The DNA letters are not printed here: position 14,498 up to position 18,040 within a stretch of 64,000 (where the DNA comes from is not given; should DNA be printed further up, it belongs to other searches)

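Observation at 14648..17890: Two giant secreted beta-helix + purple-acid-phosphatase-like metallophosphoesterase fusions in a glycan locus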

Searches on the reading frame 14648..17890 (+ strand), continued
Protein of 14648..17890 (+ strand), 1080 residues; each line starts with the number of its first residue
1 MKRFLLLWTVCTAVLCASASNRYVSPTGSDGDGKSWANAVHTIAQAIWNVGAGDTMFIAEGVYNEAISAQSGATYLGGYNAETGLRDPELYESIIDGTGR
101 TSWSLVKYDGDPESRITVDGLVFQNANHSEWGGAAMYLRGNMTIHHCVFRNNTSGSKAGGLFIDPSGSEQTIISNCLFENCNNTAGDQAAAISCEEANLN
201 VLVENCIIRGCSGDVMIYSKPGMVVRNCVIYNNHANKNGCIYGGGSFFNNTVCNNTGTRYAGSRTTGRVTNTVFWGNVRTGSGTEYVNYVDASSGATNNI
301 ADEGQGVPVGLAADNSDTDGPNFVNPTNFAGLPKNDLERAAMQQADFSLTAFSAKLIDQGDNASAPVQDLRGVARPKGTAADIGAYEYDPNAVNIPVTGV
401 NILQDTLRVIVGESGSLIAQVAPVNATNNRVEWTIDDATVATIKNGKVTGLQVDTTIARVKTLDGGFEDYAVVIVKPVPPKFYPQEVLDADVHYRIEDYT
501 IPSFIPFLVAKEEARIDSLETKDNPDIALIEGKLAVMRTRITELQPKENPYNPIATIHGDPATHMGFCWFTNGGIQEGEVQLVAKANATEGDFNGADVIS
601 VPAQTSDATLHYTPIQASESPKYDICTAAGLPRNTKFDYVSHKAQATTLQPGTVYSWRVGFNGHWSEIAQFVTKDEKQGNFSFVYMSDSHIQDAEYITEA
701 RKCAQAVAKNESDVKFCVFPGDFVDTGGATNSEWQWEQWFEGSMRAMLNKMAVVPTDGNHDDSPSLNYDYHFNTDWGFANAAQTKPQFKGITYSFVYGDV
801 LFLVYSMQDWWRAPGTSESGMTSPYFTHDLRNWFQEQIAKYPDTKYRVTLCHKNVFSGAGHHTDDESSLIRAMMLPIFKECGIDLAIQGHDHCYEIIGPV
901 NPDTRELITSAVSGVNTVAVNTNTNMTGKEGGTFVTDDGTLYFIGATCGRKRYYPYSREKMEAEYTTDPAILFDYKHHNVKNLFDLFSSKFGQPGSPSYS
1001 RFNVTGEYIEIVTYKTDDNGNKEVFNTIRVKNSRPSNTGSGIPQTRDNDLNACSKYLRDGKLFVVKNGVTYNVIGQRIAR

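Call 13: find_homologous_proteins(query=window:14648-17890:+, max_evalue=0.00001)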
Query window:14648-17890:+ (1080 aa): 316 proteins with E <= 0.00001 among 8000 candidates; the best 120 are listed.
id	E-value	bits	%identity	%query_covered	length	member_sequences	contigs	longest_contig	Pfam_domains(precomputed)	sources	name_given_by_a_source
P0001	0.0e+0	2280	90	100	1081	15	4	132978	PF00149.34,PF22842.4,PF02368.25,PF16656.12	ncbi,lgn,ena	-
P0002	0.0e+0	2138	84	100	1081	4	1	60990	PF00149.34,PF22842.4,PF02368.25,PF16656.12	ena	-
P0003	0.0e+0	2003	78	100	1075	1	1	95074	PF16318.12,PF00149.34,PF02368.25,PF16656.12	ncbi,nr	ncbi:MAG: metallophosphoesterase [Paludibacteraceae bacterium]|nr:metallophosphoesterase [Paludibact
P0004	0.0e+0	2001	78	100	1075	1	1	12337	PF16318.12,PF00149.34,PF02368.25,PF16656.12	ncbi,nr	ncbi:MAG: metallophosphoesterase [Paludibacteraceae bacterium]|nr:metallophosphoesterase [Paludibact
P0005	0.0e+0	1988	79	99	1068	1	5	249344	PF16318.12,PF00149.34,PF02368.25,PF16656.12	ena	-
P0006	0.0e+0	1977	78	99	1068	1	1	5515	PF16318.12,PF00149.34,PF02368.25,PF16656.12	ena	-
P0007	0.0e+0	1941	76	100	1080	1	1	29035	PF00149.34,PF02368.25,PF16656.12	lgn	-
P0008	0.0e+0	1854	98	75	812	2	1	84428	PF00149.34,PF02368.25,PF16656.12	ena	-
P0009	0.0e+0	1854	73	100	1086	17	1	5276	PF13229.13,PF00149.34,PF22842.4,PF02368.25,PF16656.12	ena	-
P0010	0.0e+0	1839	73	100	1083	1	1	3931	PF13229.13,PF21461.4,PF00149.34,PF02368.25,PF16656.12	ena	-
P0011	0.0e+0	1839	73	100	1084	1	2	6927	PF00149.34,PF02368.25,PF16656.12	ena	-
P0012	0.0e+0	1837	72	100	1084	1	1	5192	PF00149.34,PF02368.25,PF16656.12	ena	-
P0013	0.0e+0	1836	72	100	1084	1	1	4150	PF00149.34,PF02368.25,PF16656.12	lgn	-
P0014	0.0e+0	1835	73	100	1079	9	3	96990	PF00149.34,PF22842.4,PF02368.25,PF16656.12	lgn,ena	-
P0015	0.0e+0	1835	72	100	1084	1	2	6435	PF00149.34,PF02368.25,PF16656.12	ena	-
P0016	0.0e+0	1833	72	100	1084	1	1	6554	PF00149.34,PF02368.25,PF16656.12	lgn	-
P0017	0.0e+0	1831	72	100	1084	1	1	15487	PF00149.34,PF02368.25,PF16656.12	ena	-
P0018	0.0e+0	1831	72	100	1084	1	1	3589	PF13229.13,PF00149.34,PF02368.25,PF16656.12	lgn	-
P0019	0.0e+0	1830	72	100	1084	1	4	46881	PF13229.13,PF00149.34,PF02368.25,PF16656.12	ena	-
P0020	0.0e+0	1829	72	100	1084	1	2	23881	PF13229.13,PF00149.34,PF02368.25,PF16656.12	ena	-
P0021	0.0e+0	1829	72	100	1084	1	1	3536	PF13229.13,PF21461.4,PF00149.34,PF02368.25,PF16656.12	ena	-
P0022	0.0e+0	1828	72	100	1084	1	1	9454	PF13229.13,PF21461.4,PF00149.34,PF02368.25,PF16656.12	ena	-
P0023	0.0e+0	1827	72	100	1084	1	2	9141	PF13229.13,PF00149.34,PF02368.25,PF16656.12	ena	-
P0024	0.0e+0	1827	72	100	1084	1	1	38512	PF13229.13,PF00149.34,PF02368.25,PF16656.12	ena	-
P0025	0.0e+0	1826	72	100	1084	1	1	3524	PF13229.13,PF21461.4,PF00149.34,PF02368.25,PF16656.12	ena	-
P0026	0.0e+0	1825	72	100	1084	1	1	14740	PF00149.34,PF02368.25,PF16656.12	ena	-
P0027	0.0e+0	1825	72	100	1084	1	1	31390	PF13229.13,PF00149.34,PF02368.25,PF16656.12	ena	-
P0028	0.0e+0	1825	72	100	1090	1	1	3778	PF13229.13,PF00149.34,PF22842.4,PF02368.25,PF16656.12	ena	-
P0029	0.0e+0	1825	72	100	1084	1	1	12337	PF13229.13,PF00149.34,PF02368.25,PF16656.12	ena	-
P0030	0.0e+0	1824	72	100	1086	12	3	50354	PF00149.34,PF02368.25,PF16656.12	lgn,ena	-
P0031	0.0e+0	1824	72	100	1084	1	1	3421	PF13229.13,PF00149.34,PF02368.25,PF16656.12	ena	-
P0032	0.0e+0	1824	72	100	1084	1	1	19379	PF13229.13,PF00149.34,PF02368.25,PF16656.12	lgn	-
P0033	0.0e+0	1822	72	100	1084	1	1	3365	PF13229.13,PF00149.34,PF02368.25,PF16656.12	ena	-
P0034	0.0e+0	1822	72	100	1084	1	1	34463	PF13229.13,PF00149.34,PF02368.25,PF16656.12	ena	-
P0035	0.0e+0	1816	71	100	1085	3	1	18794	PF13229.13,PF00149.34,PF02368.25,PF16656.12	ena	-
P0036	0.0e+0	1814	72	100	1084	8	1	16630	PF13229.13,PF00149.34,PF02368.25,PF16656.12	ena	-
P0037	0.0e+0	1814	72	100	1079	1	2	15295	PF00149.34,PF02368.25,PF16656.12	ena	-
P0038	0.0e+0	1813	72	98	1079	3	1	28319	PF00149.34,PF22842.4,PF02368.25,PF16656.12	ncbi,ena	-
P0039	0.0e+0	1813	72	100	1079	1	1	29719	PF00149.34,PF02368.25,PF16656.12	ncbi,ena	-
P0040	0.0e+0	1813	72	100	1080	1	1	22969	PF13229.13,PF00149.34,PF22842.4,PF02368.25,PF16656.12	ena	-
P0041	0.0e+0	1813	72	100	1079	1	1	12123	PF00149.34,PF02368.25,PF16656.12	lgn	-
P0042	0.0e+0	1796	71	100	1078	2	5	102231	PF00149.34,PF02368.25,PF16656.12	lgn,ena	-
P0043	0.0e+0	1793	70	100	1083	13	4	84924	PF00149.34,PF02368.25,PF16656.12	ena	-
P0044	0.0e+0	1792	71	100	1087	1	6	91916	PF00149.34,PF22842.4,PF02368.25,PF16656.12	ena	-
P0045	0.0e+0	1786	71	100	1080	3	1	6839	PF13229.13,PF00149.34,PF22842.4,PF02368.25,PF16656.12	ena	-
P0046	0.0e+0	1786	71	100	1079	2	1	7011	PF00149.34,PF02368.25,PF16656.12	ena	-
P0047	0.0e+0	1778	70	100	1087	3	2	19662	PF00149.34,PF22842.4,PF02368.25,PF16656.12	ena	-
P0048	0.0e+0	1778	70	100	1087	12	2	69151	PF00149.34,PF22842.4,PF02368.25,PF16656.12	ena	-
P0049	0.0e+0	1776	70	100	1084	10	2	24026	PF00149.34,PF02368.25,PF16656.12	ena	-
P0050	0.0e+0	1774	70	100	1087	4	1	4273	PF21461.4,PF00149.34,PF22842.4,PF02368.25,PF16656.12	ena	-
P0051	0.0e+0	1769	70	100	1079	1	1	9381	PF00149.34,PF02368.25,PF16656.12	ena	-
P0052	0.0e+0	1762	70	100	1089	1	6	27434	PF13229.13,PF21461.4,PF00149.34,PF22842.4,PF02368.25,PF16656.12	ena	-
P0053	0.0e+0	1760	70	100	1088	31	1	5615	PF16318.12,PF00149.34,PF02368.25,PF16656.12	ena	-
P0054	0.0e+0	1759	70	100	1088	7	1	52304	PF00149.34,PF02368.25,PF16656.12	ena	-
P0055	0.0e+0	1757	69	100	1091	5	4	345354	PF00149.34,PF22842.4,PF02368.25,PF16656.12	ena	-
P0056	0.0e+0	1754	69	100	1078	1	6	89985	PF00149.34,PF02368.25,PF16656.12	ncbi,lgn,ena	-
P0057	0.0e+0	1753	70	100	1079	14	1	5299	PF00149.34,PF02368.25,PF16656.12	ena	-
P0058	0.0e+0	1753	69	100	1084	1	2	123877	PF00149.34,PF02368.25,PF16656.12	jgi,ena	-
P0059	0.0e+0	1752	70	100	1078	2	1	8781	PF00149.34,PF02368.25,PF16656.12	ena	-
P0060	0.0e+0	1750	69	100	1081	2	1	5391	PF13229.13,PF00149.34,PF22842.4,PF02368.25,PF16656.12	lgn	-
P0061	0.0e+0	1744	72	96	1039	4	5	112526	PF00149.34,PF02368.25,PF16656.12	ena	-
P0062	0.0e+0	1741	70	100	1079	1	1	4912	PF00149.34,PF02368.25,PF16656.12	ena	-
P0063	0.0e+0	1739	69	100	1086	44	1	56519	PF00149.34,PF02368.25,PF16656.12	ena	-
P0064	0.0e+0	1738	70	100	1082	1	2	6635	PF00149.34,PF22842.4,PF02368.25,PF16656.12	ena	-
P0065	0.0e+0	1737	69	100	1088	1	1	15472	PF00149.34,PF02368.25,PF16656.12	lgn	-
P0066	0.0e+0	1736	69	100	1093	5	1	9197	PF13229.13,PF21461.4,PF00149.34,PF02368.25,PF16656.12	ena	-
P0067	0.0e+0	1735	69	100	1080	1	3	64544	PF00149.34,PF02368.25,PF16656.12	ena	-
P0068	0.0e+0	1735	69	100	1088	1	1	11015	PF00149.34,PF02368.25,PF16656.12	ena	-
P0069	0.0e+0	1734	69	100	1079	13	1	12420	PF00149.34,PF02368.25,PF16656.12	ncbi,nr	ncbi:MAG: metallophosphoesterase [Paludibacteraceae bacterium]|nr:metallophosphoesterase [Paludibact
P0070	0.0e+0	1732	70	100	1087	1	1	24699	PF00149.34,PF22842.4,PF02368.25,PF16656.12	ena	-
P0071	0.0e+0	1730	69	100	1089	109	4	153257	PF00149.34,PF02368.25,PF16656.12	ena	-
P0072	0.0e+0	1729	69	99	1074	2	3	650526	PF13229.13,PF00149.34,PF22842.4,PF02368.25,PF16656.12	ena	-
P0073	0.0e+0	1728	69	100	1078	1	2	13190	PF00149.34,PF02368.25,PF16656.12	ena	-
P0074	0.0e+0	1728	69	100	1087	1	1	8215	PF00149.34,PF22842.4,PF02368.25,PF16656.12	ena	-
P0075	0.0e+0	1728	69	100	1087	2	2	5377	PF00149.34,PF02368.25,PF16656.12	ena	-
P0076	0.0e+0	1727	69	100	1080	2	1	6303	PF00149.34,PF02368.25,PF16656.12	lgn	-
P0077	0.0e+0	1726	69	100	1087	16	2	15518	PF00149.34,PF22842.4,PF02368.25,PF16656.12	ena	-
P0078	0.0e+0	1726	69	100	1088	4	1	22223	PF13229.13,PF00149.34,PF02368.25,PF16656.12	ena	-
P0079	0.0e+0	1725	69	100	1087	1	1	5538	PF00149.34,PF22842.4,PF02368.25,PF16656.12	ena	-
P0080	0.0e+0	1724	69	100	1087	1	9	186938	PF00149.34,PF22842.4,PF02368.25,PF16656.12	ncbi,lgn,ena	-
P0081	0.0e+0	1721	69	100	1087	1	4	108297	PF00149.34,PF22842.4,PF02368.25,PF16656.12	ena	-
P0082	0.0e+0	1719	68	100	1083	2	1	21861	PF00149.34,PF02368.25,PF16656.12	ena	-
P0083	0.0e+0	1712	69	100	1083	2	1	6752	PF00149.34,PF02368.25,PF16656.12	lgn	-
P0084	0.0e+0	1710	69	100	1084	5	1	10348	PF00149.34,PF02368.25,PF16656.12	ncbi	-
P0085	0.0e+0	1708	68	100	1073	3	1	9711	PF13229.13,PF00149.34,PF02368.25,PF16656.12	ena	-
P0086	0.0e+0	1708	68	100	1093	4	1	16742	PF13229.13,PF00149.34,PF02368.25,PF16656.12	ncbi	-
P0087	0.0e+0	1708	72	93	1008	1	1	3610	PF13229.13,PF00149.34,PF02368.25,PF16656.12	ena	-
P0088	0.0e+0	1707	68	100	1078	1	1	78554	PF00149.34,PF02368.25,PF16656.12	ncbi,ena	-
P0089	0.0e+0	1706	72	93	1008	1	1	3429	PF13229.13,PF21461.4,PF00149.34,PF02368.25,PF16656.12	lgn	-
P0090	0.0e+0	1705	68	100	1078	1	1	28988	PF00149.34,PF02368.25,PF16656.12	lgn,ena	-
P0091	0.0e+0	1705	68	100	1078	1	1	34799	PF00149.34,PF02368.25,PF16656.12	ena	-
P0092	0.0e+0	1705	67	100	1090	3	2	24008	PF00149.34,PF22842.4,PF02368.25,PF16656.12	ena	-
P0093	0.0e+0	1705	68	100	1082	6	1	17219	PF00149.34,PF22842.4,PF02368.25,PF16656.12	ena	-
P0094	0.0e+0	1703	72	93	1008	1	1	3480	PF13229.13,PF00149.34,PF02368.25,PF16656.12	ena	-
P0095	0.0e+0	1703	67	100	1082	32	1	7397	PF00149.34,PF22842.4,PF02368.25,PF16656.12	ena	-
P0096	0.0e+0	1703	68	100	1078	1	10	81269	PF00149.34,PF02368.25,PF16656.12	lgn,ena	-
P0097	0.0e+0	1703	68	100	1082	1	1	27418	PF00149.34,PF22842.4,PF02368.25,PF16656.12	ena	-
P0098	0.0e+0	1702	68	100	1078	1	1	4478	PF00149.34,PF02368.25,PF16656.12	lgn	-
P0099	0.0e+0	1702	67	100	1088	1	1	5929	PF13229.13,PF00149.34,PF02368.25,PF16656.12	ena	-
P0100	0.0e+0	1702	67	100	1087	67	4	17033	PF00149.34,PF22842.4,PF02368.25,PF16656.12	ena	-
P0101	0.0e+0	1700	68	100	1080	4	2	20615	PF00149.34,PF02368.25,PF16656.12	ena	-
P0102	0.0e+0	1700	67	100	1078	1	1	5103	PF00149.34,PF02368.25,PF16656.12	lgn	-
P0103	0.0e+0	1700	67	100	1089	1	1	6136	PF00149.34,PF22842.4,PF02368.25,PF16656.12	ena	-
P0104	0.0e+0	1698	68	100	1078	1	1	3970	PF00149.34,PF02368.25,PF16656.12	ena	-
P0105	0.0e+0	1698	68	100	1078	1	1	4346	PF00149.34,PF02368.25,PF16656.12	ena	-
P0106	0.0e+0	1697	67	100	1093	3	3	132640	PF13229.13,PF00149.34,PF02368.25,PF16656.12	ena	-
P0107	0.0e+0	1694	71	95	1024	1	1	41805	PF00149.34,PF02368.25,PF16656.12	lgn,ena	-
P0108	0.0e+0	1694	68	99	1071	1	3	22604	PF00149.34,PF02368.25,PF16656.12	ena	-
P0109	0.0e+0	1693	67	100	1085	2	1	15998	PF13229.13,PF00149.34,PF02368.25,PF16656.12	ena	-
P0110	0.0e+0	1691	67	100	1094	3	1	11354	PF13229.13,PF00149.34,PF02368.25,PF16656.12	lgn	-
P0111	0.0e+0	1690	68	99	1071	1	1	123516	PF00149.34,PF02368.25,PF16656.12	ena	-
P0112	0.0e+0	1689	68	99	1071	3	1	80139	PF00149.34,PF02368.25,PF16656.12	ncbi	-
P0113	0.0e+0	1688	67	100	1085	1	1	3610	PF13229.13,PF00149.34,PF02368.25,PF16656.12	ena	-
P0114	0.0e+0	1687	67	100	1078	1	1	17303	PF00149.34,PF02368.25,PF16656.12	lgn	-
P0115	0.0e+0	1686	66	100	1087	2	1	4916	PF13229.13,PF00149.34,PF22842.4,PF02368.25,PF16656.12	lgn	-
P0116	0.0e+0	1684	68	99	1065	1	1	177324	PF00149.34,PF02368.25,PF16656.12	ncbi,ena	-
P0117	0.0e+0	1682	66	100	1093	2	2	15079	PF13229.13,PF00149.34,PF02368.25,PF16656.12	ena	-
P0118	0.0e+0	1681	66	100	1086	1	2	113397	PF16318.12,PF13229.13,PF00149.34,PF02368.25,PF16656.12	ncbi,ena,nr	ncbi:MAG: metallophosphoesterase [Paludibacteraceae bacterium]|nr:metallophosphoesterase [Paludibact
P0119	0.0e+0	1680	66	100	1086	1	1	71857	PF16318.12,PF13229.13,PF00149.34,PF02368.25,PF16656.12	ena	-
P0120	0.0e+0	1675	66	100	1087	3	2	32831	PF00149.34,PF22842.4,PF02368.25,PF16656.12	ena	-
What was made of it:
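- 14648..17890 (+): Protein A, 1080 aa: beta-helix + Big_2 + A-type PAP-like metallophosphoesterase core + C-terminal tail. More than 300 full-length homologues (call 13).
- On PL9 pectate/rhamnogalacturonan lyases: Some homologues carry precomputed PF22842 and PF13229 hits (call 13).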

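Call 15: find_related_loci(query=window:14648-17890:+, collection=genome_contigs, flank=10000)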
Query window:14648-17890:+ (1080 aa) in genome_contigs; peptide patterns used: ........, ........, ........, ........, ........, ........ (x = any residue, [..] = any of these).
448 stretches matched a pattern; 176 encode a relative of the query (tblastn E <= 1e-3); the best 80 are kept; 76 distinct loci.
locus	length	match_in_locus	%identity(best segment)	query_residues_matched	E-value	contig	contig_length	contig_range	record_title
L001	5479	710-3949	84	1-1078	0e+0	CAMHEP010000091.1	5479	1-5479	MAG: uncultured Bacteroidales bacterium isolate SRR11784282_bin.45_metaWRAP_v1.3_MAG genome assembly, contig: ERZ1220294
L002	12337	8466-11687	78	1-1078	0e+0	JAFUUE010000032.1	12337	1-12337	MAG: Paludibacteraceae bacterium isolate RGIG4829 Roe_deer_Reticulum.Co__c412450, whole genome shotgun sequence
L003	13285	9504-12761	71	1-1080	0e+0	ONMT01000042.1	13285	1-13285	uncultured Bacteroidales bacterium isolate RUG437 genome assembly, contig: scaffold_2102, whole genome shotgun sequence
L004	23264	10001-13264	70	1-1080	0e+0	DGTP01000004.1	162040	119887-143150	MAG TPA_asm: Bacteroidales bacterium UBA4333 UBA4333_contig_735, whole genome shotgun sequence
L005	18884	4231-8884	72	1-1080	0e+0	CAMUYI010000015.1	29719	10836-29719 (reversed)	MAG TPA_asm: uncultured Bacteroidales bacterium isolate SRR8387720_bin.43_metaWRAP_v1.3_MAG genome assembly, contig: ERZ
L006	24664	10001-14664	69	1-1078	0e+0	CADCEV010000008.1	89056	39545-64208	MAG: uncultured Bacteroidales bacterium isolate RUG14576 genome assembly, contig: RUG14576_asm_8, whole genome shotgun s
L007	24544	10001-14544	70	1-1080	0e+0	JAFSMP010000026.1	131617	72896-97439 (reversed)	MAG: Paludibacteraceae bacterium isolate RGIG3280 Goat_Reticulum-4__c626, whole genome shotgun sequence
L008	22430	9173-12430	69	1-1078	0e+0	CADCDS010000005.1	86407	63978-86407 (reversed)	MAG: uncultured Bacteroidales bacterium isolate RUG14556 genome assembly, contig: RUG14556_asm_5, whole genome shotgun s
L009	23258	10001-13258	69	1-1078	0e+0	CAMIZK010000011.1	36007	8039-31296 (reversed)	MAG: uncultured Bacteroidales bacterium isolate SRR12081303_bin.35_metaWRAP_v1.3_MAG genome assembly, contig: ERZ1228976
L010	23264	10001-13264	69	1-1080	0e+0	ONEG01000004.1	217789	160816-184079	uncultured Bacteroidales bacterium isolate RUG225 genome assembly, contig: scaffold_103, whole genome shotgun sequence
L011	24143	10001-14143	68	1-1078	0e+0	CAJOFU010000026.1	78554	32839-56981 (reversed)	Paludibacteraceae bacterium isolate Red_deer_3_mag_174 genome assembly, contig: scaffold_2334, whole genome shotgun sequ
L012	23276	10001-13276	68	1-1078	0e+0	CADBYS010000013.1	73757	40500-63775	MAG: uncultured Bacteroidales bacterium isolate RUG14423 genome assembly, contig: RUG14423_asm_13, whole genome shotgun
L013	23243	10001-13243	90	1-1080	0e+0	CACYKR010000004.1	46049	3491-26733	MAG: uncultured Bacteroidales bacterium isolate RUG12032 genome assembly, contig: RUG12032_asm_4, whole genome shotgun s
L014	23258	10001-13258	67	1-1080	0e+0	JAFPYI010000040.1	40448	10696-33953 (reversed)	MAG: Paludibacteraceae bacterium isolate RGIG1586 Goat_Abomasum.Co__c2555371, whole genome shotgun sequence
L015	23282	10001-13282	66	1-1080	0e+0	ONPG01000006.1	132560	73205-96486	uncultured Bacteroidales bacterium isolate RUG505 genome assembly, contig: scaffold_8, whole genome shotgun sequence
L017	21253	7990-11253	65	1-1080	0e+0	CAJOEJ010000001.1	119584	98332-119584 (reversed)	Paludibacteraceae bacterium isolate Red_deer_2_mag_82 genome assembly, contig: scaffold_28, whole genome shotgun sequenc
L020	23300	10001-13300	63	1-1080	0e+0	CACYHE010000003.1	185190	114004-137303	MAG: uncultured Bacteroidales bacterium isolate RUG11936 genome assembly, contig: RUG11936_asm_3, whole genome shotgun s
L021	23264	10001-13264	62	1-1080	0e+0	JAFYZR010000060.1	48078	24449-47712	MAG: Paludibacteraceae bacterium isolate RGIG7568 Water_buffalos_Omasum-3__c349235, whole genome shotgun sequence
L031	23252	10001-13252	71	1-1080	0e+0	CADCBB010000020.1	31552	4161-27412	MAG: uncultured Bacteroidales bacterium isolate RUG14487 genome assembly, contig: RUG14487_asm_20, whole genome shotgun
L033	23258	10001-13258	69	1-1080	0e+0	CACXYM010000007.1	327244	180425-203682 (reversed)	MAG: uncultured Bacteroidales bacterium isolate RUG11711 genome assembly, contig: RUG11711_asm_7, whole genome shotgun s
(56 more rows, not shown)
